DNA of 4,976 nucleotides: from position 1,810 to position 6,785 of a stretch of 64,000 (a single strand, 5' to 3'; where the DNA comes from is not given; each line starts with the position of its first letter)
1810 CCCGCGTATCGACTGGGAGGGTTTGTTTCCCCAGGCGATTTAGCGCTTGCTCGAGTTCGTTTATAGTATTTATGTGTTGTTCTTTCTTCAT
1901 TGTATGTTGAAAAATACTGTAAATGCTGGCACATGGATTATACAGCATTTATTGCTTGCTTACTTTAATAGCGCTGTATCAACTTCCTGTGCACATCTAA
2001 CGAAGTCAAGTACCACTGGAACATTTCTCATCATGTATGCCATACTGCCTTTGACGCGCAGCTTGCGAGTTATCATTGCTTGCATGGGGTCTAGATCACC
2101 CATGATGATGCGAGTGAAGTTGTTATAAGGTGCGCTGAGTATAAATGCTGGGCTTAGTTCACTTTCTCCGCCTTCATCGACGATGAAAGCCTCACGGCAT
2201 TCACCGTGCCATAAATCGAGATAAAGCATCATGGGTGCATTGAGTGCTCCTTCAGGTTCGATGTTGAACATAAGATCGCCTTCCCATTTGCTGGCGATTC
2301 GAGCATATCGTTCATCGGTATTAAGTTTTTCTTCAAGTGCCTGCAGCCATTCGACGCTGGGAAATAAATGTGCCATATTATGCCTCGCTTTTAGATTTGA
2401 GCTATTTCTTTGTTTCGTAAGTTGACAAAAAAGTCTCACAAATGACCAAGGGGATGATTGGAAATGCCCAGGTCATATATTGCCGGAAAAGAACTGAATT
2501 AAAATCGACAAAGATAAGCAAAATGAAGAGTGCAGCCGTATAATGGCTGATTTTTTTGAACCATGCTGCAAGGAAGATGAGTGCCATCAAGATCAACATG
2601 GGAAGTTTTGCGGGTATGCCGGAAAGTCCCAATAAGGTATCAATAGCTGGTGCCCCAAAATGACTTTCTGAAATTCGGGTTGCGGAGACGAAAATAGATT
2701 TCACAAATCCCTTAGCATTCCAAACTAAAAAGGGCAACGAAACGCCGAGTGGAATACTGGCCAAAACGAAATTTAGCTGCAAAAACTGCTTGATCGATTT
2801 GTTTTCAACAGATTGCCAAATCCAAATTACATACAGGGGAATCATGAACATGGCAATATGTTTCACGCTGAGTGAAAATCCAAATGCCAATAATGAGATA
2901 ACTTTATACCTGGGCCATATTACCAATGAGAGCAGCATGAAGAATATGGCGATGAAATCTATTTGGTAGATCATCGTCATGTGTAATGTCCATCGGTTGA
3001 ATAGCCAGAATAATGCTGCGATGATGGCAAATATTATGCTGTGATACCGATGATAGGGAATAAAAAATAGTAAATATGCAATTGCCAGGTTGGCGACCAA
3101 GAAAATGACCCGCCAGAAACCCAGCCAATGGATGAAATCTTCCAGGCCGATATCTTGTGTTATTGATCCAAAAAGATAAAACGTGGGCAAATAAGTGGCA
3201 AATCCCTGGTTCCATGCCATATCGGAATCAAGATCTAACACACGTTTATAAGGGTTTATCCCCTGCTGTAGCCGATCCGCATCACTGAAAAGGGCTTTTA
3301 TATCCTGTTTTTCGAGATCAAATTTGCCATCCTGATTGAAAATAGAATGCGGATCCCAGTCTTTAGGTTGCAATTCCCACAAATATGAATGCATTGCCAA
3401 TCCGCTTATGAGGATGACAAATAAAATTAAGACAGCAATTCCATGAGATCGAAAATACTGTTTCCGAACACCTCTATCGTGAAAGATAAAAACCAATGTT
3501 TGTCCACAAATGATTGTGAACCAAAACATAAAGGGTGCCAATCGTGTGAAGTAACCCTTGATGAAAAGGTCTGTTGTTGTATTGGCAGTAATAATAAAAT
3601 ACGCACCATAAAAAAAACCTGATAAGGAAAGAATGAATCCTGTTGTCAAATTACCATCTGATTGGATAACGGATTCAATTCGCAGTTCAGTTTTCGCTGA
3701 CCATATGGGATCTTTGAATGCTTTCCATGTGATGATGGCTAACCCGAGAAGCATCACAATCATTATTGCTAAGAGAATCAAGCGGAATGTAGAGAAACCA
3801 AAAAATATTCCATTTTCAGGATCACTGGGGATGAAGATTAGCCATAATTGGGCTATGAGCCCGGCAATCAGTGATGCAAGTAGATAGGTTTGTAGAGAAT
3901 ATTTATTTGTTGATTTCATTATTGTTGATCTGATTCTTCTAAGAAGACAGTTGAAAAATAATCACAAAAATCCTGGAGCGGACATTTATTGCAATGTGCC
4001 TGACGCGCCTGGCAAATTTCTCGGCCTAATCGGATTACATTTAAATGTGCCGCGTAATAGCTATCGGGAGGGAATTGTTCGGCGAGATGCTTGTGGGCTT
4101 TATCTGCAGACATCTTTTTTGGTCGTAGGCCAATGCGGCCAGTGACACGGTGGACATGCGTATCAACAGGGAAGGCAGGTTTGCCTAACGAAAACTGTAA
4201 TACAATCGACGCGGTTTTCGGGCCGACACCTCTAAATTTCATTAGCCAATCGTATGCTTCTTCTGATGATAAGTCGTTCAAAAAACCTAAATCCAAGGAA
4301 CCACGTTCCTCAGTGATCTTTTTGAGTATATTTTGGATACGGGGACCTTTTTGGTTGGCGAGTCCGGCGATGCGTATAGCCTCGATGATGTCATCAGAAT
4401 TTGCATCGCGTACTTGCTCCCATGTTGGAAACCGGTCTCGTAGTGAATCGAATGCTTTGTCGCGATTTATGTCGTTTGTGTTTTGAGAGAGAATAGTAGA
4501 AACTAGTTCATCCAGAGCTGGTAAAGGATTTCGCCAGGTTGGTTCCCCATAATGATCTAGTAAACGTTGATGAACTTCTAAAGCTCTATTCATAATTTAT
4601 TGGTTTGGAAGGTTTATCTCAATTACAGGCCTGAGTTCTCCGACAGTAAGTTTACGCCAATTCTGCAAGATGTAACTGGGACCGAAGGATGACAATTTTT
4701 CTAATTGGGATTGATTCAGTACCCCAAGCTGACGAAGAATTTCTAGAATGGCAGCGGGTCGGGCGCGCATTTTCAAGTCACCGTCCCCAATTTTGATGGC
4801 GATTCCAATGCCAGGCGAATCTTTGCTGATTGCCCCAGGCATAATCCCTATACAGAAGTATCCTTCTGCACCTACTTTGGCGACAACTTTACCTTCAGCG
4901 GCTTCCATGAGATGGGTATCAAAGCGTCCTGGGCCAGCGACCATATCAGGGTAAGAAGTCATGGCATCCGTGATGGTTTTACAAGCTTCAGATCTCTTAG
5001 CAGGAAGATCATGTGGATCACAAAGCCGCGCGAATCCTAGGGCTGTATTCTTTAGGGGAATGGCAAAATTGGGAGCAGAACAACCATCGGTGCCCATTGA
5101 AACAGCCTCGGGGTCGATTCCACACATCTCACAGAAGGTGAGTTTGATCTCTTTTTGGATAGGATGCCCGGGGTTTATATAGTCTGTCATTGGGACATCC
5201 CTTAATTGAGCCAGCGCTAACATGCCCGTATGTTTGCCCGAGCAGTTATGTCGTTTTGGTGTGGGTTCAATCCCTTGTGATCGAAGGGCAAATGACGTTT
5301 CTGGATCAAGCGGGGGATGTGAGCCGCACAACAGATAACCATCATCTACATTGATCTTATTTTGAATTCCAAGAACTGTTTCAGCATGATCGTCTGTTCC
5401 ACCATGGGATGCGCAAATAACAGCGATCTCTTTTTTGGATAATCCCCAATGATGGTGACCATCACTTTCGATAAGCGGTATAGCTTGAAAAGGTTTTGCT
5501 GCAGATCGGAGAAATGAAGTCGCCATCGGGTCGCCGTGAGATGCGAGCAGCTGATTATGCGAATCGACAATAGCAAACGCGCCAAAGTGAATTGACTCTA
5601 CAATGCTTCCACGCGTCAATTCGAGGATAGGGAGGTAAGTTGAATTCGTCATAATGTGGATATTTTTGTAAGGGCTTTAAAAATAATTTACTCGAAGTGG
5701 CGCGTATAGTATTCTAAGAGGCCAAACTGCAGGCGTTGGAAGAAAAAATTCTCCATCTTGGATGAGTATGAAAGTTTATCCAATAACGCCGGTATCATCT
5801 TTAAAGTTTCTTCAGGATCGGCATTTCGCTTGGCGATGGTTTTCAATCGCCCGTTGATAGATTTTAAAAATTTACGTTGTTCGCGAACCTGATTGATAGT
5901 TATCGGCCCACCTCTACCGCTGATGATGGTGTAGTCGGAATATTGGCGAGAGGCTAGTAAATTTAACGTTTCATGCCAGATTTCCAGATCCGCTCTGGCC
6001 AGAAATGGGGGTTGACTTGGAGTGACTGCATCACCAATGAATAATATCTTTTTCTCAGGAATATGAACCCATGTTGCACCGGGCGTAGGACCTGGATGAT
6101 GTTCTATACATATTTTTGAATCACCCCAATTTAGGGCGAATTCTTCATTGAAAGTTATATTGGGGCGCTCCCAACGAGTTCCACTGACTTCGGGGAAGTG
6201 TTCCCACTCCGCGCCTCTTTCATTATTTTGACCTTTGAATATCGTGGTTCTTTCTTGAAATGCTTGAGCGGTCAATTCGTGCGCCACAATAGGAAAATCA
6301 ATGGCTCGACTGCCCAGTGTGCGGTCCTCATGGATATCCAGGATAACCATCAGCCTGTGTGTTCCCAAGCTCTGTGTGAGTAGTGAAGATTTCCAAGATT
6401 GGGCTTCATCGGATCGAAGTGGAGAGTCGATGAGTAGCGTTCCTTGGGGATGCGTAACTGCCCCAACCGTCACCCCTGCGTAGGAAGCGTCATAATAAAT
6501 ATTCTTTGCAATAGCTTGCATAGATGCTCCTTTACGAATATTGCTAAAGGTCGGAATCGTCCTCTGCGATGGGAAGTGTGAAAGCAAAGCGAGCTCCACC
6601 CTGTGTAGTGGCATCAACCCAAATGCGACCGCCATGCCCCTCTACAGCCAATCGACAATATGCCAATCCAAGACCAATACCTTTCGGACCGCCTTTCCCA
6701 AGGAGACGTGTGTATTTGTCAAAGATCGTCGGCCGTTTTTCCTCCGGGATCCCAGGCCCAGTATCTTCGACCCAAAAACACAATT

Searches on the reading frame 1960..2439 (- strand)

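Call 16: search_protein_families(library=pfam, proteins=[window:1960-2439:-], max_evalue=0.001)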
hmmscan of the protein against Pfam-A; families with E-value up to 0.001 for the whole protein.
window:1960-2439:- (159 aa): 1 family
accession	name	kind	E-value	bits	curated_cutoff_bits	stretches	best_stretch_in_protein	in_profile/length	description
PF02036.22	SCP2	-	2.2e-11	44.4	21.3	1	35-140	4-97/101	SCP-2 sterol transfer family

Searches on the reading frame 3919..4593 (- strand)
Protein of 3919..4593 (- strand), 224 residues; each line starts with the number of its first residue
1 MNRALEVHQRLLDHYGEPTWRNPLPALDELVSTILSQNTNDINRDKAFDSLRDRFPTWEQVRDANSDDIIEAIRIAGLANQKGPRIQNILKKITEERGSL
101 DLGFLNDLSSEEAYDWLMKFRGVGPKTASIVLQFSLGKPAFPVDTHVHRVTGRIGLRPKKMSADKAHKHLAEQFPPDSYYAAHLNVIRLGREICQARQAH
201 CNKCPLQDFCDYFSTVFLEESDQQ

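Call 16: search_protein_families(library=pfam, proteins=[window:3919-4593:-], max_evalue=0.001)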
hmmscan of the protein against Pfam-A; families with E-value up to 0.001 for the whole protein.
window:3919-4593:- (224 aa): 1 family
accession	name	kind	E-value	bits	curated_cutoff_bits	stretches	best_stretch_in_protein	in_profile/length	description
PF00730.31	HhH-GPD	-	1e-17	64.9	26.2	1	31-176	1-108/108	HhH-GPD superfamily base excision DNA repair protein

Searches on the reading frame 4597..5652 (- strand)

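Call 16: search_protein_families(library=pfam, proteins=[window:4597-5652:-], max_evalue=0.001)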
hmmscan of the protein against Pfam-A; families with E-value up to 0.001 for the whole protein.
window:4597-5652:- (351 aa): 1 family
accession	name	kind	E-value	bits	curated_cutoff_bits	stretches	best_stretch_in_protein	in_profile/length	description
PF06089.17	Asparaginase_II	-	4.9e-109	364.6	25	1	11-341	2-321/322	L-asparaginase II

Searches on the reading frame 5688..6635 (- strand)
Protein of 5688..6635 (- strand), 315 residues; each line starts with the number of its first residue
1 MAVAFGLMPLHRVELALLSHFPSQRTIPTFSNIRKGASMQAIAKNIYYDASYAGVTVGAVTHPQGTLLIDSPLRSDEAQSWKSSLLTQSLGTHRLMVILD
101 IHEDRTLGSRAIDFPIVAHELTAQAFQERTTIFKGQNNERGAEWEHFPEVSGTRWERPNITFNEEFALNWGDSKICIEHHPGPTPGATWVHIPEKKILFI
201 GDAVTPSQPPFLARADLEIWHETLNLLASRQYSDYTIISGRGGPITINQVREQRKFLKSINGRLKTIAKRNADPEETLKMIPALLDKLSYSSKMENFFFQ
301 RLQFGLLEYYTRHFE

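Call 16: search_protein_families(library=pfam, proteins=[window:5688-6635:-], max_evalue=0.001)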
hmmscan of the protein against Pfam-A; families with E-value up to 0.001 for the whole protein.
window:5688-6635:- (315 aa): 1 family
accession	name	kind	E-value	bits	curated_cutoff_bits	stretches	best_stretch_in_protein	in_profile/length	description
PF00753.33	Lactamase_B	-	3.4e-06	27.6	22.7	1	141-228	96-185/196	Metallo-beta-lactamase superfamily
